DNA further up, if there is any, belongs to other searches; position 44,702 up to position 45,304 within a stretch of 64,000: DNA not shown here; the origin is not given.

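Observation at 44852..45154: Unknown 100-aa His-tailed membrane protein locked between ftsY and ffh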

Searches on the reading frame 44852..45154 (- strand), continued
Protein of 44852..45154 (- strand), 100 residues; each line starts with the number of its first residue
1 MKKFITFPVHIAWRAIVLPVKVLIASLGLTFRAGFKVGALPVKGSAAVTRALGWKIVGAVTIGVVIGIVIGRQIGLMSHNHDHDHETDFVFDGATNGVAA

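Call 35: find_encoding_contigs(protein=P0093, flank=4000, max_places=2)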
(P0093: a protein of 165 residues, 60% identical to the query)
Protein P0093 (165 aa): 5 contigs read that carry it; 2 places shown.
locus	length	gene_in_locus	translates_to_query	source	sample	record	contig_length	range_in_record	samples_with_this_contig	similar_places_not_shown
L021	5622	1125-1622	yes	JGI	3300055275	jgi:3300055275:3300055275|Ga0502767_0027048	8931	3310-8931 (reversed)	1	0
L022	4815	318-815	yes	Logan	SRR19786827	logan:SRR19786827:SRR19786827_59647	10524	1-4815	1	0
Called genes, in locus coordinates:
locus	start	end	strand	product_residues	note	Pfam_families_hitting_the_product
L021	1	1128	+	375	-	?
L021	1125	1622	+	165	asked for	PF04972:BON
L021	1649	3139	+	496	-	PF02881:SRP54_N, PF06414:Zeta_toxin (faint), PF00448:SRP54, PF01656:CbiA (weak), PF13401:AAA_22 (weak), PF02978:SRP_SPB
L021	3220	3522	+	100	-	PF00886:Ribosomal_S16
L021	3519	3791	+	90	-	PF13083:KH_KhpA-B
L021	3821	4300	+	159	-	PF01782:RimM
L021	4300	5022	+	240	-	PF01746:tRNA_m1G_MT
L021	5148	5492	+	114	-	PF01245:Ribosomal_L19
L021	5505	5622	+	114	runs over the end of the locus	PF10611:DUF2469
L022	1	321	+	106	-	?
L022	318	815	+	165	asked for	PF04972:BON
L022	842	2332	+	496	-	PF02881:SRP54_N, PF06414:Zeta_toxin (faint), PF00448:SRP54, PF01656:CbiA (weak), PF13401:AAA_22 (weak), PF02978:SRP_SPB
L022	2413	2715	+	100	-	PF00886:Ribosomal_S16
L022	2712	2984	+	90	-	PF13083:KH_KhpA-B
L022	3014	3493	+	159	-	PF01782:RimM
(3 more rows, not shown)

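Call 36: find_encoding_contigs(protein=P0048, flank=4000, max_places=2)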
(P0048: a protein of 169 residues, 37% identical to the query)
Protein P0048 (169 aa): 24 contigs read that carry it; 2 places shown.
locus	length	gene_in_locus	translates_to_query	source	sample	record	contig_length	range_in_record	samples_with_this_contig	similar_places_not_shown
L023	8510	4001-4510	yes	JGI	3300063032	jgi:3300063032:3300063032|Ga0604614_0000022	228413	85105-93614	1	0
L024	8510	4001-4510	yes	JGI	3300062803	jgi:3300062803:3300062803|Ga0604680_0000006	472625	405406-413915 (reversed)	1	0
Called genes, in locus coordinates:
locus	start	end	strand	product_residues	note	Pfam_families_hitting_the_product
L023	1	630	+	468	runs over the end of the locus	PF00089:Trypsin, PF13365:Trypsin_2, PF00595:PDZ, PF13180:PDZ_2, PF17820:PDZ_6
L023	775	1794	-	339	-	PF01497:Peripla_BP_2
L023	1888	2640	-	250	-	PF02311:AraC_binding (weak), PF07883:Cupin_2 (weak), PF00165:HTH_AraC (weak), PF12833:HTH_18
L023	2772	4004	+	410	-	PF02881:SRP54_N, PF00448:SRP54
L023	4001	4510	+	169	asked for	-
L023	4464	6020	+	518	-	PF02881:SRP54_N, PF00448:SRP54, PF13401:AAA_22 (faint), PF01656:CbiA (weak), PF02978:SRP_SPB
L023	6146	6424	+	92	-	PF00886:Ribosomal_S16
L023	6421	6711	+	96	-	PF13083:KH_KhpA-B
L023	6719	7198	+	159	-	PF01782:RimM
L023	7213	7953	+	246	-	PF01746:tRNA_m1G_MT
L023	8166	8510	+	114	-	PF01245:Ribosomal_L19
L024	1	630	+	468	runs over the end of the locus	PF00089:Trypsin, PF13365:Trypsin_2, PF00595:PDZ, PF13180:PDZ_2, PF17820:PDZ_6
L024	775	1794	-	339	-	PF01497:Peripla_BP_2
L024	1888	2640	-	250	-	PF02311:AraC_binding (weak), PF07883:Cupin_2 (weak), PF00165:HTH_AraC (weak), PF12833:HTH_18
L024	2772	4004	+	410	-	PF02881:SRP54_N, PF00448:SRP54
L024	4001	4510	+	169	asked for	-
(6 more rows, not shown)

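Call 37: find_encoding_contigs(protein=P0049, flank=4000, max_places=2)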
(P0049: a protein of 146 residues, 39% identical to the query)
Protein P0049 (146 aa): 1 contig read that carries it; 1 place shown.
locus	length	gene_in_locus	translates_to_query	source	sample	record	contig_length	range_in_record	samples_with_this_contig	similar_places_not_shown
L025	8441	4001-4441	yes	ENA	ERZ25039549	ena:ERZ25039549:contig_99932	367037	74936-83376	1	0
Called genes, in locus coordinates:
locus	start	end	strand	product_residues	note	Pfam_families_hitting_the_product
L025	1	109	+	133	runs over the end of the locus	-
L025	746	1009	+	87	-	PF02518:HATPase_c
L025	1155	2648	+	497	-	PF00089:Trypsin, PF13365:Trypsin_2, PF00595:PDZ, PF13180:PDZ_2, PF17820:PDZ_6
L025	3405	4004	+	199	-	PF00448:SRP54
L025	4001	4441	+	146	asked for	-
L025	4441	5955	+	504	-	PF02881:SRP54_N, PF00448:SRP54, PF01656:CbiA (weak), PF13401:AAA_22 (weak), PF02978:SRP_SPB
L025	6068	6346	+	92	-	PF00886:Ribosomal_S16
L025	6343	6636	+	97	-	PF13083:KH_KhpA-B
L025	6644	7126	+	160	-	PF01782:RimM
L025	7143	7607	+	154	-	PF01746:tRNA_m1G_MT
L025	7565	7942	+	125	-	PF01746:tRNA_m1G_MT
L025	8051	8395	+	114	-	PF01245:Ribosomal_L19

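Call 42: find_homologous_proteins(query=A3, max_evalue=0.001)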
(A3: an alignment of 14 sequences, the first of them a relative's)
Query A3 (14 sequences) (161 aa, profile of the alignment): 943 proteins with E <= 0.001 among 8000 candidates; the best 120 are listed.
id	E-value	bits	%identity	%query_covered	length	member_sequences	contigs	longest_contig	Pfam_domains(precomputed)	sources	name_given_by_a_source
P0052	4.5e-73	262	38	94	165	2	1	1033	PF04972.23,PF12732.13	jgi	jgi:BON domain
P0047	5.3e-72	259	41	95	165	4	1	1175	PF04972.23,PF12732.13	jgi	jgi:hypothetical protein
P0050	3.9e-70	253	41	94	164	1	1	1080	PF04972.23,PF12732.13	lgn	-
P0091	6.8e-70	252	42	88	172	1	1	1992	PF04972.23,PF12732.13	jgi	jgi:hypothetical protein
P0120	4.0e-69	250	39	91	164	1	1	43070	PF04972.23,PF12732.13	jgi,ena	-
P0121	5.0e-69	249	43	88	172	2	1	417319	PF04972.23,PF12732.13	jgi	jgi:hypothetical protein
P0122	5.7e-69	249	39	92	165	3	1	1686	PF04972.23,PF12732.13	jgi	jgi:hypothetical protein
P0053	8.6e-68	245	42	96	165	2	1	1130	PF04972.23,PF12732.13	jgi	jgi:hypothetical protein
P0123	2.0e-67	244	41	94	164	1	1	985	PF04972.23,PF12732.13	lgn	-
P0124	2.2e-67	244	43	90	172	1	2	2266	PF04972.23,PF12732.13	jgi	jgi:hypothetical protein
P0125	4.0e-67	243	42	93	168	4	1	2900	PF04972.23,PF12732.13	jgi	jgi:hypothetical protein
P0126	5.2e-67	243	41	89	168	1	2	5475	PF04972.23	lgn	-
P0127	7.0e-67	242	40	94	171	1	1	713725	PF04972.23,PF12732.13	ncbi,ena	-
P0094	1.3e-66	241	43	88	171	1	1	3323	PF04972.23,PF12732.13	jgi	jgi:hypothetical protein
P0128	9.4e-66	239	40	97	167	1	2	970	PF04972.23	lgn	-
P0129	1.1e-65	238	38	96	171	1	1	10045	PF04972.23,PF12732.13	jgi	jgi:hypothetical protein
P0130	2.2e-65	237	41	95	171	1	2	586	PF04972.23,PF12732.13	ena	-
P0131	2.6e-65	237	43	90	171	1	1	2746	PF04972.23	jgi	jgi:hypothetical protein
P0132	3.2e-65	237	38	97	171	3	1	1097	PF04972.23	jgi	jgi:hypothetical protein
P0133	4.7e-65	236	40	88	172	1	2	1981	PF04972.23,PF12732.13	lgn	-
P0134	1.7e-64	234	44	87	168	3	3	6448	PF04972.23,PF12732.13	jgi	jgi:hypothetical protein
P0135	2.0e-64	234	41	94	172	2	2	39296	PF04972.23,PF12732.13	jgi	jgi:hypothetical protein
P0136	2.4e-64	234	42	90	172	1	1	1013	PF04972.23,PF12732.13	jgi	jgi:hypothetical protein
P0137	2.5e-64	234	38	91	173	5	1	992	PF04972.23,PF12732.13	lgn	-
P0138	2.6e-64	234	39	97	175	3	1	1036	PF04972.23,PF12732.13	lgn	-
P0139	2.7e-64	234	43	88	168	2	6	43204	PF04972.23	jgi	jgi:hypothetical protein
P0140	9.5e-64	232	46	87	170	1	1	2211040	PF04972.23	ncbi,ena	-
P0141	1.2e-63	232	39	94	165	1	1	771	PF04972.23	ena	-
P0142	1.3e-63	232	38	98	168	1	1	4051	PF04972.23,PF12732.13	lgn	-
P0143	2.0e-63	231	43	92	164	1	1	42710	PF04972.23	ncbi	-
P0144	3.0e-63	230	42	93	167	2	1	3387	PF04972.23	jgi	jgi:hypothetical protein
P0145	8.0e-63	229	38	98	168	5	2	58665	PF04972.23,PF12732.13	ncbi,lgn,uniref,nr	ncbi:BON domain-containing protein [Rhabdothermincola sediminis]|uniref:BON domain-containing protei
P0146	5.0e-62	226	45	88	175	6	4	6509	PF04972.23,PF12732.13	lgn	-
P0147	1.6e-61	225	41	95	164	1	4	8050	PF04972.23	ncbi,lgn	-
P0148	1.5e-60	222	36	97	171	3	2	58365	PF04972.23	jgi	jgi:hypothetical protein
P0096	8.0e-60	219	49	91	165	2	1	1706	PF04972.23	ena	-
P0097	3.4e-59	217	85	98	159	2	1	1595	PF04972.23,PF12732.13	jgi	jgi:BON domain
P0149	3.7e-59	217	98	100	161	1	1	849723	PF04972.23,PF12732.13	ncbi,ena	-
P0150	5.1e-59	217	97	100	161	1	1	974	PF04972.23,PF12732.13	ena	-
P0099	5.1e-59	217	100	100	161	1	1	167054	PF04972.23,PF12732.13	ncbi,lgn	-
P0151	5.7e-59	216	96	100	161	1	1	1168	PF04972.23,PF12732.13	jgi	jgi:hypothetical protein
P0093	7.8e-59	216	45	81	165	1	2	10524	PF04972.23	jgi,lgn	jgi:osmotically-inducible protein OsmY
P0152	1.3e-58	215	45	94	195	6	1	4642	PF04972.23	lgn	-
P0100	2.9e-58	214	44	94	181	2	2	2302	PF04972.23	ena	-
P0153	4.2e-58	214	46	93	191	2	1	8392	PF04972.23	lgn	-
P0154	4.4e-58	214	47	84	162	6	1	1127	PF04972.23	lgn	-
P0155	1.8e-57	212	85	99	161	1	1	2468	PF04972.23,PF12732.13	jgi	jgi:hypothetical protein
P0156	2.3e-57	211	44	94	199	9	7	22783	PF04972.23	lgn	-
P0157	4.1e-57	210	47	83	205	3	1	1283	PF04972.23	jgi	-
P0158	6.4e-57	210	40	94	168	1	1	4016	PF04972.23,PF12732.13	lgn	-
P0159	7.0e-57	210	86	98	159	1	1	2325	PF04972.23,PF12732.13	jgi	jgi:hypothetical protein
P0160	1.5e-56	209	84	99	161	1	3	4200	PF04972.23,PF12732.13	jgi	jgi:hypothetical protein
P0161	1.6e-56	209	84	100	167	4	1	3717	PF04972.23,PF12732.13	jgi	-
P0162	2.7e-56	208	45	98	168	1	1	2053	PF04972.23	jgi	jgi:osmotically-inducible protein OsmY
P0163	2.7e-56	208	44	90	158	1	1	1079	PF04972.23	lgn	-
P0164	2.8e-56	208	84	99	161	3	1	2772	PF04972.23,PF12732.13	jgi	jgi:hypothetical protein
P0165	3.3e-56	208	47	98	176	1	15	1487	PF04972.23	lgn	-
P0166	4.0e-56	207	45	83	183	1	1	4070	PF04972.23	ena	-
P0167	4.0e-56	207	81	99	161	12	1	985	PF04972.23,PF12732.13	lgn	-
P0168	5.2e-56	207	80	99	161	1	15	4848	PF04972.23,PF12732.13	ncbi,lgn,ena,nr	ncbi:MAG: BON domain-containing protein [Acidimicrobiales bacterium]|nr:BON domain-containing protei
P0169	5.8e-56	207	89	99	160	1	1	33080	PF04972.23,PF12732.13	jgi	jgi:hypothetical protein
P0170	6.1e-56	207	80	100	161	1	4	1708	PF04972.23,PF12732.13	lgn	-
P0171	8.7e-56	206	87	99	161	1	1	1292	PF04972.23,PF12732.13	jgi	jgi:BON domain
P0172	9.7e-56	206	86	99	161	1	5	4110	PF04972.23,PF12732.13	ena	-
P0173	9.7e-56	206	84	100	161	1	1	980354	PF04972.23,PF12732.13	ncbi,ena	-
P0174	1.0e-55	206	47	98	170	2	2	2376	PF04972.23,PF12732.13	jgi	jgi:hypothetical protein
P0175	1.1e-55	206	82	99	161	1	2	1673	PF04972.23,PF12732.13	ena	-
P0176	1.2e-55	206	41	90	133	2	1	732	PF04972.23,PF12732.13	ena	-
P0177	1.3e-55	206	40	89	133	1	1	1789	PF04972.23,PF12732.13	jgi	jgi:hypothetical protein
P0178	1.8e-55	205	77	98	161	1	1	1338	PF04972.23,PF12732.13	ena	-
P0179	1.9e-55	205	43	89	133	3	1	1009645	PF04972.23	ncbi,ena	-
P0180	2.0e-55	205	86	99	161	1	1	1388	PF04972.23,PF12732.13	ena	-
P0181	2.0e-55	205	78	98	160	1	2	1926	PF04972.23,PF12732.13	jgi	jgi:hypothetical protein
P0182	2.2e-55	205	77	98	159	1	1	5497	PF04972.23,PF12732.13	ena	-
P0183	2.3e-55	205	81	98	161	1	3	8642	PF04972.23,PF12732.13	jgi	jgi:hypothetical protein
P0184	2.6e-55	205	76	98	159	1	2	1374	PF04972.23,PF12732.13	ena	-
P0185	2.7e-55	205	80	98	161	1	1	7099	PF04972.23,PF12732.13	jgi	jgi:BON domain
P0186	3.0e-55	204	82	98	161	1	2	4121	PF04972.23,PF12732.13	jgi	jgi:hypothetical protein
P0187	3.3e-55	204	77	98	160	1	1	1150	PF04972.23,PF12732.13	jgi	jgi:hypothetical protein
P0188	3.8e-55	204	80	98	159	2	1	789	PF04972.23,PF12732.13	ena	-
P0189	4.0e-55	204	46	100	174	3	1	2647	PF04972.23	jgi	jgi:hypothetical protein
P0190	4.9e-55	204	77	98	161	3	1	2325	PF04972.23,PF12732.13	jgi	jgi:hypothetical protein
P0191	6.0e-55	203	78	99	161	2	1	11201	PF04972.23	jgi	jgi:hypothetical protein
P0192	7.2e-55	203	86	99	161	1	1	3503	PF04972.23,PF12732.13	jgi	jgi:hypothetical protein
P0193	7.5e-55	203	77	98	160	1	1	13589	PF04972.23,PF12732.13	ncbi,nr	ncbi:MAG TPA: BON domain-containing protein [Acidimicrobiales bacterium]|nr:BON domain-containing pr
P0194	7.7e-55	203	77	98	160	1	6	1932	PF04972.23,PF12732.13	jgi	jgi:hypothetical protein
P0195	7.9e-55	203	79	98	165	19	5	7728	PF04972.23,PF12732.13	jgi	jgi:BON domain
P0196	7.9e-55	203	77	98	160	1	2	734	PF04972.23,PF12732.13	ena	-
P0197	8.2e-55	203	44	100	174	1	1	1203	PF04972.23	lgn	-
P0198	8.4e-55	203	77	98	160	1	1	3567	PF04972.23,PF12732.13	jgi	jgi:BON domain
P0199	9.0e-55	203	81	99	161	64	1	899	PF04972.23,PF12732.13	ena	-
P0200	1.0e-54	203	77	99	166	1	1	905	PF04972.23,PF12732.13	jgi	jgi:hypothetical protein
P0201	1.4e-54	202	82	99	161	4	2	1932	PF04972.23,PF12732.13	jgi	jgi:hypothetical protein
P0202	1.6e-54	202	38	96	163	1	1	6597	PF04972.23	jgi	jgi:hypothetical protein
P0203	1.7e-54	202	48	93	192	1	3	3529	PF04972.23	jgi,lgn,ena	-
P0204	1.7e-54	202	77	98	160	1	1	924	PF04972.23,PF12732.13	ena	-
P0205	2.0e-54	202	79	99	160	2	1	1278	PF04972.23,PF12732.13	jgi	jgi:hypothetical protein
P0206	2.1e-54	202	75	97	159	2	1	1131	PF04972.23,PF12732.13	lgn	-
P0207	2.3e-54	202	80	99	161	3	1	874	PF04972.23,PF12732.13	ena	-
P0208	2.3e-54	202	78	98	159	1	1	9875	PF04972.23,PF12732.13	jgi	jgi:hypothetical protein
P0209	2.4e-54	201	78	98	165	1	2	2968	PF04972.23,PF12732.13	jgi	jgi:hypothetical protein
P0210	2.8e-54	201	83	99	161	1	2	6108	PF04972.23,PF12732.13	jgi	jgi:hypothetical protein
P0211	3.0e-54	201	85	99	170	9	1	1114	PF04972.23,PF12732.13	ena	-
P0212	3.1e-54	201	78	97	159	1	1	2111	PF04972.23,PF12732.13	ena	-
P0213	3.3e-54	201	77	98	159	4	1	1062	PF04972.23,PF12732.13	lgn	-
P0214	3.4e-54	201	77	99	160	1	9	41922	PF04972.23,PF12732.13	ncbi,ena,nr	ncbi:MAG TPA: BON domain-containing protein [Acidimicrobiales bacterium]|nr:BON domain-containing pr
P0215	3.5e-54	201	77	99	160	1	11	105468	PF04972.23,PF12732.13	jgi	-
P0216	3.8e-54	201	80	100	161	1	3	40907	PF04972.23,PF12732.13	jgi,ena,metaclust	jgi:osmotically-inducible protein OsmY|metaclust:\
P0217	3.9e-54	201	79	99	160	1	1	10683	PF04972.23,PF12732.13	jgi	jgi:hypothetical protein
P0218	4.9e-54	200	45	98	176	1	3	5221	PF04972.23,PF12732.13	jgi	jgi:hypothetical protein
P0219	5.3e-54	200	81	99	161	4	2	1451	PF04972.23,PF12732.13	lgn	-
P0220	5.4e-54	200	83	98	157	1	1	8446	PF04972.23,PF12732.13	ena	-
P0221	5.6e-54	200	76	99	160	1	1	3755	PF04972.23,PF12732.13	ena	-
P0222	5.6e-54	200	78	98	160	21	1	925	PF04972.23,PF12732.13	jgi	jgi:BON domain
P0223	5.7e-54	200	77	98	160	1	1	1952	PF04972.23,PF12732.13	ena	-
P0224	6.6e-54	200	78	98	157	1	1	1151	PF04972.23,PF12732.13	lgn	-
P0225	8.3e-54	200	41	94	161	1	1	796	PF04972.23,PF12732.13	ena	-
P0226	8.4e-54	200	83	98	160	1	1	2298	PF04972.23,PF12732.13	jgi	jgi:hypothetical protein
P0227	9.6e-54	200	79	99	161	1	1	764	PF04972.23,PF12732.13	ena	-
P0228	9.9e-54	199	74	99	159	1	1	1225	PF04972.23,PF12732.13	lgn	-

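Call 43: find_encoding_contigs(protein=P0145, flank=5000, max_places=2)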
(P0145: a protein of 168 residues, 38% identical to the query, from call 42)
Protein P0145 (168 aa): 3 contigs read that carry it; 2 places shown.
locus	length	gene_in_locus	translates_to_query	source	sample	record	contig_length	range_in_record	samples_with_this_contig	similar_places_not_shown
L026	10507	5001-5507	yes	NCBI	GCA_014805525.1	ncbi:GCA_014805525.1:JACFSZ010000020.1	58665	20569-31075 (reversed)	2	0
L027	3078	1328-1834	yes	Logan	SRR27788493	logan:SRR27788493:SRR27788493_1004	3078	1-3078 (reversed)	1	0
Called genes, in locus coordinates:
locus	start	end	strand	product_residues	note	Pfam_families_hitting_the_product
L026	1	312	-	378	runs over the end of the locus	PF20030:bpMoxR, PF07726:AAA_3, PF07728:AAA_5, PF17863:AAA_lid_2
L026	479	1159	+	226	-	PF00072:Response_reg, PF00486:Trans_reg_C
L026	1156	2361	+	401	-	PF00672:HAMP, PF00512:HisKA, PF02518:HATPase_c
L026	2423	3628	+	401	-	PF00089:Trypsin, PF13365:Trypsin_2, PF00595:PDZ, PF13180:PDZ_2, PF17820:PDZ_6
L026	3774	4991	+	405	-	PF02881:SRP54_N, PF00448:SRP54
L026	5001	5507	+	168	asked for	PF12732:YtxH (weak), PF04972:BON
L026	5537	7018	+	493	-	PF02881:SRP54_N, PF06414:Zeta_toxin (weak), PF00448:SRP54, PF01656:CbiA (weak), PF13401:AAA_22 (weak), PF02978:SRP_SPB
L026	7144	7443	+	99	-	PF00886:Ribosomal_S16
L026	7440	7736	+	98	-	PF13083:KH_KhpA-B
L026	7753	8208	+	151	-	PF01782:RimM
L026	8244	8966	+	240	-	PF01746:tRNA_m1G_MT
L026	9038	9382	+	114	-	PF01245:Ribosomal_L19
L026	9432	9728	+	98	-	PF10611:DUF2469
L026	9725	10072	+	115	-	PF08378:NERD (weak), PF02021:UPF0102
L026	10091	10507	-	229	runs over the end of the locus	PF00300:His_Phos_1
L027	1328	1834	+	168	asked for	PF12732:YtxH (weak), PF04972:BON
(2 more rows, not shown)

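Call 44: find_encoding_contigs(protein=P0140, flank=5000, max_places=2)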
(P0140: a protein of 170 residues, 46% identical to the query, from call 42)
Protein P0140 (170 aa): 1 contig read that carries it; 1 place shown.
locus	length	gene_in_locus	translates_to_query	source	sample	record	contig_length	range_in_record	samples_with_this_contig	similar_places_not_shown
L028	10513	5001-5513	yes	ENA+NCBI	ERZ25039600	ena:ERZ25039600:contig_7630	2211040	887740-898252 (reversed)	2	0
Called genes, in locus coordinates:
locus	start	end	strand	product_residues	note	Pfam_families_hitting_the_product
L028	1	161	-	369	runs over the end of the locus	PF20030:bpMoxR, PF07726:AAA_3, PF07728:AAA_5, PF17863:AAA_lid_2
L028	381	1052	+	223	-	PF00072:Response_reg, PF00486:Trans_reg_C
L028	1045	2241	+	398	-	PF00672:HAMP, PF00512:HisKA, PF13581:HATPase_c_2 (weak), PF02518:HATPase_c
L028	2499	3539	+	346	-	PF00089:Trypsin, PF13365:Trypsin_2, PF00595:PDZ, PF13180:PDZ_2, PF17820:PDZ_6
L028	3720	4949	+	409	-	PF02881:SRP54_N, PF00448:SRP54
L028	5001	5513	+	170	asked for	PF04972:BON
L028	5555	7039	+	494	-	PF02881:SRP54_N, PF06414:Zeta_toxin (weak), PF00448:SRP54, PF01656:CbiA (faint), PF13401:AAA_22 (weak), PF02978:SRP_SPB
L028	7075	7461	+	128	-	PF00886:Ribosomal_S16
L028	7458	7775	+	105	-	PF13083:KH_KhpA-B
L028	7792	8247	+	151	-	PF01782:RimM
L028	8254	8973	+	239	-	PF01746:tRNA_m1G_MT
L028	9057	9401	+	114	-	PF01245:Ribosomal_L19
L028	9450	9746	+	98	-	PF10611:DUF2469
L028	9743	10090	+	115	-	PF08378:NERD (weak), PF02021:UPF0102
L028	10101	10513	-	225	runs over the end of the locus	PF00300:His_Phos_1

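Call 55: predict_structure(alignment_id=A4)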
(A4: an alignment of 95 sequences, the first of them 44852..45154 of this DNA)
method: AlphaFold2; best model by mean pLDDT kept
length: 100 residues; sequences in the alignment: 95
mean_pLDDT: 68.9   pTM: 0.35
mean pLDDT of the five models: 68.9, 68.5, 68.0, 67.7, 67.4
residues with pLDDT >= 90: 2; 70-90: 49; 50-70: 35; < 50: 14
segments of 3 or more residues with pLDDT < 50: 88-94, 96-100
pLDDT, mean of each block of 10 residues (from residue 1): 64 83 79 70 63 78 88 71 48 45
secondary structure, 60 per line:
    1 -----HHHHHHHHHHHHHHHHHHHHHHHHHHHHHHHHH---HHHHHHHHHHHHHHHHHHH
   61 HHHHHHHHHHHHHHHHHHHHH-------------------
elements in order: H6-38 H42-81

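Call 59: fold_search(model_id=the predicted structure, library=pdb)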
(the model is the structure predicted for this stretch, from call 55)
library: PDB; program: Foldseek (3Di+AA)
matches with E <= 10: 0; with E <= 0.001: 0
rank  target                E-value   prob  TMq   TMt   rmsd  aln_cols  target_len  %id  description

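Call 60: find_encoding_contigs(protein=P0173, flank=3500, max_places=1)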
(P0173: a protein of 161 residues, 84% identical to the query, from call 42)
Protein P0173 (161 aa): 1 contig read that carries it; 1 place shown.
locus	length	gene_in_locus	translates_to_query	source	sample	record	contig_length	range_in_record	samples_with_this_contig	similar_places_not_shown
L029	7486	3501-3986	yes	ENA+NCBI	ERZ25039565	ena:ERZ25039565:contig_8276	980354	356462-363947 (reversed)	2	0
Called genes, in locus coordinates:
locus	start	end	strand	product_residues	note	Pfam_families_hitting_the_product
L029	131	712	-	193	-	PF01882:DUF58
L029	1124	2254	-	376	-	PF20030:bpMoxR, PF01078:Mg_chelatase (faint), PF05496:RuvB_N (faint), PF07726:AAA_3, PF07728:AAA_5, PF17863:AAA_lid_2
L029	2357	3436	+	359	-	PF02881:SRP54_N, PF00448:SRP54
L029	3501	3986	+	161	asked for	PF12732:YtxH (weak), PF04972:BON (weak)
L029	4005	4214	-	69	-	PF03006:HlyIII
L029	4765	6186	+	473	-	PF02881:SRP54_N, PF00448:SRP54, PF01656:CbiA (weak), PF02978:SRP_SPB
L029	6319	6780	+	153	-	PF00886:Ribosomal_S16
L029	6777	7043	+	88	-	PF13083:KH_KhpA-B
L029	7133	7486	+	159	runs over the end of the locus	PF01782:RimM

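Call 61: find_encoding_contigs(protein=P0179, flank=3500, max_places=1)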
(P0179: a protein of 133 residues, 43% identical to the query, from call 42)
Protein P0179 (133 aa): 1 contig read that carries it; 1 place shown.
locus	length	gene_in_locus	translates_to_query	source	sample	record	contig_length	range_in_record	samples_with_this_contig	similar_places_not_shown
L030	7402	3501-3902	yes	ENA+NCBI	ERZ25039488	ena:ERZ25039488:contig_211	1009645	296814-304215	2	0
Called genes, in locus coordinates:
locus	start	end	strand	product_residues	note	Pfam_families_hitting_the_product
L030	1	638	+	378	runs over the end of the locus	PF00672:HAMP, PF00512:HisKA, PF13581:HATPase_c_2 (weak), PF02518:HATPase_c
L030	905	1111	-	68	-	-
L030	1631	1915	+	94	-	PF00595:PDZ, PF13180:PDZ_2, PF17820:PDZ_6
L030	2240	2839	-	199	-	-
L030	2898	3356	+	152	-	PF00448:SRP54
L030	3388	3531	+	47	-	-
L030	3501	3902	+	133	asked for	PF04972:BON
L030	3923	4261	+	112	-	PF02881:SRP54_N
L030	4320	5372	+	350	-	PF00448:SRP54, PF02978:SRP_SPB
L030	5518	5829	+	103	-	PF00886:Ribosomal_S16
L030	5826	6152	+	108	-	PF13083:KH_KhpA-B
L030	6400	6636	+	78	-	-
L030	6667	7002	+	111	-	PF01746:tRNA_m1G_MT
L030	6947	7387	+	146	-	PF01746:tRNA_m1G_MT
